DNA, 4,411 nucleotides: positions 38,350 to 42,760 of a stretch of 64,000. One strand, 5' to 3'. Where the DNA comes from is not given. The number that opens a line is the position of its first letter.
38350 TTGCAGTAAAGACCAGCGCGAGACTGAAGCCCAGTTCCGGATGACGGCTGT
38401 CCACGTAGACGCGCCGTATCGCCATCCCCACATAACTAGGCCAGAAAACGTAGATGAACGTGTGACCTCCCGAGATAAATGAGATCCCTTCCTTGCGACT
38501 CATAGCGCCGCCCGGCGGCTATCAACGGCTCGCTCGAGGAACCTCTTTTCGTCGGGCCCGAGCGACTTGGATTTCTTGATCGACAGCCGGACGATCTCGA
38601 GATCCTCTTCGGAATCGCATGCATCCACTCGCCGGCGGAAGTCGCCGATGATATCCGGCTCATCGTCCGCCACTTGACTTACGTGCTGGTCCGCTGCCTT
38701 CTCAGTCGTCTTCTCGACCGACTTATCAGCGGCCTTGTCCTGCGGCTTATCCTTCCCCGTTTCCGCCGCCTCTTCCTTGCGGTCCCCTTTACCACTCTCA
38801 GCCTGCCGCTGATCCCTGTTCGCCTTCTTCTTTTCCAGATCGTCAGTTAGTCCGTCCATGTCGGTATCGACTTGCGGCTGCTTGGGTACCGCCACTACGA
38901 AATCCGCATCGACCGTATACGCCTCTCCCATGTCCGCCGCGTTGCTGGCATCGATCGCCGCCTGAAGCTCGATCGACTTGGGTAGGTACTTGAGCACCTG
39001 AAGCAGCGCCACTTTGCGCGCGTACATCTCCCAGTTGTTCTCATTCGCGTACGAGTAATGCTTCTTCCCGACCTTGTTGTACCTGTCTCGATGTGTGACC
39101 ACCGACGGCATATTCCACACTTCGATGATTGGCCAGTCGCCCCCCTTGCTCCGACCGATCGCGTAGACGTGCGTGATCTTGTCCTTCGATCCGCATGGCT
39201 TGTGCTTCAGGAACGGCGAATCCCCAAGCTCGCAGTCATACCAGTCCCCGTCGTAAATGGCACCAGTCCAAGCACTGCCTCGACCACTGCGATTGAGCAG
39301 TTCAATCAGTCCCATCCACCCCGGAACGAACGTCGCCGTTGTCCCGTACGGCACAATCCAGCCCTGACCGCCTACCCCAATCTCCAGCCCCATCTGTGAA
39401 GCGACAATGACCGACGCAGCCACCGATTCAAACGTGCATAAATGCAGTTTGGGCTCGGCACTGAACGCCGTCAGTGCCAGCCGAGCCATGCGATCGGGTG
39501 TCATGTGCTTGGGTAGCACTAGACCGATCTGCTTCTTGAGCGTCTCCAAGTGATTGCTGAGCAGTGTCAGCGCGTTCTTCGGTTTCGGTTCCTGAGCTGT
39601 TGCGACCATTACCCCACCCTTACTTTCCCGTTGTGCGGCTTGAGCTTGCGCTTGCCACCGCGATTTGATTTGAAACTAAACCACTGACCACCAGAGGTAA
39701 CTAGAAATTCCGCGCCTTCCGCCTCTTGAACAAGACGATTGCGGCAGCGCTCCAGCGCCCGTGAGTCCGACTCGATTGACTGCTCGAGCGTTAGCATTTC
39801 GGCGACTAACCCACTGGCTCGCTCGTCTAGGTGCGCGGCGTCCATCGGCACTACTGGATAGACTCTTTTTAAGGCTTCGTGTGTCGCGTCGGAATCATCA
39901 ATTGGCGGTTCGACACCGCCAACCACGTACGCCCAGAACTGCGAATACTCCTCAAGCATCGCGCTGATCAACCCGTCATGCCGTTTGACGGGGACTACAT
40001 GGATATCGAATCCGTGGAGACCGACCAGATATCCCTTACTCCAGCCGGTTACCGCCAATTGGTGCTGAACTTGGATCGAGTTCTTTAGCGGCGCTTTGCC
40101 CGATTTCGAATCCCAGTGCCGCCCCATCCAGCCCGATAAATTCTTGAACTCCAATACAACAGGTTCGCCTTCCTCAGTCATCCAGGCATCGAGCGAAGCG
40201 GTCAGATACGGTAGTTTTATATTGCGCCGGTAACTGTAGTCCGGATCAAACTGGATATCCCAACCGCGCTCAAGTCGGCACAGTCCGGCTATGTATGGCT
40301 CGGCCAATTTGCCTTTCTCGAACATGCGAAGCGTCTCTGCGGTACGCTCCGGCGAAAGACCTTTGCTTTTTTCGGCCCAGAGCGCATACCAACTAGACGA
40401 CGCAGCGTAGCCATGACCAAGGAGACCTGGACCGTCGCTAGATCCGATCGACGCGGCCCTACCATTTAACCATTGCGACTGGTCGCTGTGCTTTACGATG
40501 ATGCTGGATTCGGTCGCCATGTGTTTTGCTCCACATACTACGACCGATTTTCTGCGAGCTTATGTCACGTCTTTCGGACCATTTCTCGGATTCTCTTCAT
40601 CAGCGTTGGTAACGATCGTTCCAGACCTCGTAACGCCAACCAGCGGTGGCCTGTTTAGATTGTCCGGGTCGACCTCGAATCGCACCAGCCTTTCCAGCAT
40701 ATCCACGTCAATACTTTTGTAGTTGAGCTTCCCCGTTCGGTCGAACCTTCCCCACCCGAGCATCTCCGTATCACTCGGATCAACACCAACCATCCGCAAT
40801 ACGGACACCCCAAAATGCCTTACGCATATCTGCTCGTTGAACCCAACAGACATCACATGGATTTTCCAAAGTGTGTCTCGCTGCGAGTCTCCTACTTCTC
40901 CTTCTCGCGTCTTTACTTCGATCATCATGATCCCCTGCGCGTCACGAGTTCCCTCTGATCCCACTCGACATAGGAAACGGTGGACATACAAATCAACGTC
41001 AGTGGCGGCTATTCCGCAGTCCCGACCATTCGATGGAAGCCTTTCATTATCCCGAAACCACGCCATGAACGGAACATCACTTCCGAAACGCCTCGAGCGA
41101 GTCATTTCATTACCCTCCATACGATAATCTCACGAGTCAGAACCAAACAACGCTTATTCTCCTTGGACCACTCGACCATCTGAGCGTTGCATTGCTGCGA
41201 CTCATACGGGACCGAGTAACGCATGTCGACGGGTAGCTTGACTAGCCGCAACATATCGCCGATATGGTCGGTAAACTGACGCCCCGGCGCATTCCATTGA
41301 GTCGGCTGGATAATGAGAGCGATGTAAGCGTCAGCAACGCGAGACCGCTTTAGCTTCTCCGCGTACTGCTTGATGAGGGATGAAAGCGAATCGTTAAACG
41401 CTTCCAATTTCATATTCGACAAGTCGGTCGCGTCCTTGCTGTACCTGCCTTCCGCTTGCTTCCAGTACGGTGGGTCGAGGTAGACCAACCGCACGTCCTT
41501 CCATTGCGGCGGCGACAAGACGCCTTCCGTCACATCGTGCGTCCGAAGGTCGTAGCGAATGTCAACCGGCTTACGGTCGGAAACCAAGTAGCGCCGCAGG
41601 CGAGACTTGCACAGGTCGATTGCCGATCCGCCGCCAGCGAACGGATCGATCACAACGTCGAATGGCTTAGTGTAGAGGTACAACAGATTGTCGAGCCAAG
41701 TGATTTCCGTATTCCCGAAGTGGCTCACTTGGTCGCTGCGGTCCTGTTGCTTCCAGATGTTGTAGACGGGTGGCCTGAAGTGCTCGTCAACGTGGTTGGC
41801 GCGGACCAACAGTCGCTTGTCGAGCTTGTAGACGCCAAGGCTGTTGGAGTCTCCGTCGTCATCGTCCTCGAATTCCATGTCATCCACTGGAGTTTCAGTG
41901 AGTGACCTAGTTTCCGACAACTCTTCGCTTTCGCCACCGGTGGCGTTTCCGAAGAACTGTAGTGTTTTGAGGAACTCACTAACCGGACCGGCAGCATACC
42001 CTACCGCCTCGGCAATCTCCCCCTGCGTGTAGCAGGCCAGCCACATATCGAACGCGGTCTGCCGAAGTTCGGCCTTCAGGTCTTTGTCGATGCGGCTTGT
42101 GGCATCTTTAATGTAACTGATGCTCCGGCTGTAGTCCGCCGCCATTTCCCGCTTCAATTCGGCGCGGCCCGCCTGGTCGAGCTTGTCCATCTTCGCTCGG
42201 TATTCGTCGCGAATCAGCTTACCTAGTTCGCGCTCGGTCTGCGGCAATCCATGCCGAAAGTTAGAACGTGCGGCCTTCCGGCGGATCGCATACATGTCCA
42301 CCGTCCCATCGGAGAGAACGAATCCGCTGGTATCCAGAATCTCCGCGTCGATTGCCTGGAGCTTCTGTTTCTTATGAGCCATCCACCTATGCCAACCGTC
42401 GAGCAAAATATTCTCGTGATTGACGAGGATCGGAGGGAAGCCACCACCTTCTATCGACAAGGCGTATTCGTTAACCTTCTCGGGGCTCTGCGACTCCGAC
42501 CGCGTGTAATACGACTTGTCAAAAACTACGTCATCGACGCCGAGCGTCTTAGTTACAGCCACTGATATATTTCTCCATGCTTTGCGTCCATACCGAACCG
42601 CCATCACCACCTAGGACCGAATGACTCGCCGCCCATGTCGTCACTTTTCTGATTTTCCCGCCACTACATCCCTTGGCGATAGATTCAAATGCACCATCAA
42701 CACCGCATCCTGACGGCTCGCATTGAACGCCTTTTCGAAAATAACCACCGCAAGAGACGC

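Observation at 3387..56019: Fourteen copies of a fixed-spacing promoter-like motif GCGACA-N18-GTC, all co-oriented with the genes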

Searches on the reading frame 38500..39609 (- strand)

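Call 14: search_protein_families(library=phrogs, proteins=[window:38500-39609:-], max_evalue=0.001)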
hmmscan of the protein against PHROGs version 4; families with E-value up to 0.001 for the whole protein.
window:38500-39609:- (369 aa): 3 families
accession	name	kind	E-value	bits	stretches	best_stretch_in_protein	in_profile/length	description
phrog_148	-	DNA, RNA and nucleotide metabolism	9.5e-54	184.4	1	5-308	20-327/387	RecT-like ssDNA annealing protein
phrog_34786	-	unknown function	3e-13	50.9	1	22-91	36-106/116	-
phrog_19737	-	unknown function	0.00016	22.8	1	44-110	39-106/108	-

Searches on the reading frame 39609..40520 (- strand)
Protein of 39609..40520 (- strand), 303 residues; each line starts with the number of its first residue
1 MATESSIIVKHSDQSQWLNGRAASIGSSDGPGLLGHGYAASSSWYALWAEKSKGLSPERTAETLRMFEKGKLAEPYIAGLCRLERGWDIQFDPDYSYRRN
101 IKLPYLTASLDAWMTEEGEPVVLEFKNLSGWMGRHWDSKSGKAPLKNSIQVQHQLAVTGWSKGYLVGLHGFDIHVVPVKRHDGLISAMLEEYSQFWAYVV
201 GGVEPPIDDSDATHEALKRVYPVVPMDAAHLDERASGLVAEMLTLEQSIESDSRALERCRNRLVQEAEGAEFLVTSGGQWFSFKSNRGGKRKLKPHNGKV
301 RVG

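Call 14: search_protein_families(library=phrogs, proteins=[window:39609-40520:-], max_evalue=0.001)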
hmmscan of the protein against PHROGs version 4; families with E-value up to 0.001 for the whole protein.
window:39609-40520:- (303 aa): 2 families
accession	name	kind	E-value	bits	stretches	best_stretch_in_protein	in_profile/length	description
phrog_434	-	DNA, RNA and nucleotide metabolism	1.3e-47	163.8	1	5-288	48-328/372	RecE-like recombination exonuclease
phrog_149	-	DNA, RNA and nucleotide metabolism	0.00018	21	1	6-199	593-793/1242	exonuclease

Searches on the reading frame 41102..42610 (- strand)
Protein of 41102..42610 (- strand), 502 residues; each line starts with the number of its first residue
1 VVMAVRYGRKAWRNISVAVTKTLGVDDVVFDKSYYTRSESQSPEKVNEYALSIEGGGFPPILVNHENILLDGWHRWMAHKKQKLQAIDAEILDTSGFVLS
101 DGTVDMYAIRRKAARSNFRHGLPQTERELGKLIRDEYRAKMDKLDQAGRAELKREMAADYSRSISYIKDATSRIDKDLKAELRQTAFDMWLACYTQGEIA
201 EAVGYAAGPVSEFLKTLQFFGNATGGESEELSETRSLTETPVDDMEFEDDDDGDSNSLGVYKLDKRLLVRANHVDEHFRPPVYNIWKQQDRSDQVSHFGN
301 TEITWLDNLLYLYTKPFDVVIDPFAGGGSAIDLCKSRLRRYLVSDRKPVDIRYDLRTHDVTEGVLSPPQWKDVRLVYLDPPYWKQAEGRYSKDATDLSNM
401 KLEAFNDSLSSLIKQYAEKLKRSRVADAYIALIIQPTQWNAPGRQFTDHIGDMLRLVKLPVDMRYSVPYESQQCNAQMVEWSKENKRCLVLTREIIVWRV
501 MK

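Call 14: search_protein_families(library=phrogs, proteins=[window:41102-42610:-], max_evalue=0.001)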
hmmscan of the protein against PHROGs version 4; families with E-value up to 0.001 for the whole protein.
window:41102-42610:- (502 aa): 5 families
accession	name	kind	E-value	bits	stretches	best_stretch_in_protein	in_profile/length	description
phrog_498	-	other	2.6e-10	40.5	0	371-426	472-526/633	DNA methyltransferase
phrog_12517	-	unknown function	1.6e-05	25.3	1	375-426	181-230/316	-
phrog_3008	-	other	0.00021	21.7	1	294-346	147-199/244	DNA methyltransferase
phrog_17560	-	unknown function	0.00039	21.8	0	60-95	69-107/119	-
phrog_8071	-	DNA, RNA and nucleotide metabolism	0.00082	19.7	0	44-93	27-78/389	ParB-like partition protein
